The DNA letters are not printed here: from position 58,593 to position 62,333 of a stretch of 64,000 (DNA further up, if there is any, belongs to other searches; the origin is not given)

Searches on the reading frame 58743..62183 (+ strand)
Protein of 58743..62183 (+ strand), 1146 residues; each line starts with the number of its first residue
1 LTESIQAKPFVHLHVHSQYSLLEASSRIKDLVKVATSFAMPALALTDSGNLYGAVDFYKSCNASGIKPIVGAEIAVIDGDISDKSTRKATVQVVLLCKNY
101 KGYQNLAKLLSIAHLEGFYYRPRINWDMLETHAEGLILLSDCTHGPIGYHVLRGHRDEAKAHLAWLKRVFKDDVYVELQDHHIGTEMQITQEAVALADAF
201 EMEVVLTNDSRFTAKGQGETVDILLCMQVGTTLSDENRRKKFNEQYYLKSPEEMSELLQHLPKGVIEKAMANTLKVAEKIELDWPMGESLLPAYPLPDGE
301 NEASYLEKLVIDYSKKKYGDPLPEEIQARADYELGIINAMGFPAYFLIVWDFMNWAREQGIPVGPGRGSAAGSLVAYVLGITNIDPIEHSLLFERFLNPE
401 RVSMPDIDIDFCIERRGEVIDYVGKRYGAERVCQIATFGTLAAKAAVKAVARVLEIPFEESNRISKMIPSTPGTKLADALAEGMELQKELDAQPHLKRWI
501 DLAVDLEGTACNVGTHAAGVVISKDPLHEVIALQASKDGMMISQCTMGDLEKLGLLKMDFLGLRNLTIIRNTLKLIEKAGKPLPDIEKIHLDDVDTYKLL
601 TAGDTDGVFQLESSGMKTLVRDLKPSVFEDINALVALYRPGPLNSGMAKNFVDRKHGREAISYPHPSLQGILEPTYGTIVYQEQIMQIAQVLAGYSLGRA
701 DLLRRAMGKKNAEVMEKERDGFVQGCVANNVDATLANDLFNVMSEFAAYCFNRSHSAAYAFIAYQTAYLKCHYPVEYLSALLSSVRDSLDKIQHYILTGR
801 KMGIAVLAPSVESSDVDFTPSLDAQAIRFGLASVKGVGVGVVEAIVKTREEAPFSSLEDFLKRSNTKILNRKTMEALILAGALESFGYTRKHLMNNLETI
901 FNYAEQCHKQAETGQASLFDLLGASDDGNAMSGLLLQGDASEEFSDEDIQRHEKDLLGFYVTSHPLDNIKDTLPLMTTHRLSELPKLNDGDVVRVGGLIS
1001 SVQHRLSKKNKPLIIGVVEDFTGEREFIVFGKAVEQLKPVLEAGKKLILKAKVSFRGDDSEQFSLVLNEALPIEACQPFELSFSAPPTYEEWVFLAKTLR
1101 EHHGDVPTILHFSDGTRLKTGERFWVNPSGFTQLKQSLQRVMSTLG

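Call 42: search_protein_families(library=pfam, proteins=[window:58743-62183:+], max_evalue=0.001)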
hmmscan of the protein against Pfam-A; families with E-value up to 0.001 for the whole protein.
window:58743-62183:+ (1146 aa): 5 families
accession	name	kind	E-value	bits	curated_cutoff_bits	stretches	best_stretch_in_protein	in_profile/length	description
PF07733.18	DNA_pol3_alpha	-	6.3e-99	331.2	23.9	1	304-562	1-260/260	Bacterial DNA polymerase III alpha NTPase domain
PF17657.6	DNA_pol3_finger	-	7.8e-65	217.7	22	1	565-730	1-166/166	Bacterial DNA polymerase III alpha subunit finger domain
PF02811.25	PHP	-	6.4e-51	173.4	26.4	1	12-181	1-164/164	PHP domain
PF14579.12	HHH_6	-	4.9e-27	94.4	25.6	1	803-893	1-90/90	Helix-hairpin-helix motif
PF01336.31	tRNA_anti-codon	-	1.6e-05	25.2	27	1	993-1070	1-72/75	OB-fold nucleic acid binding domain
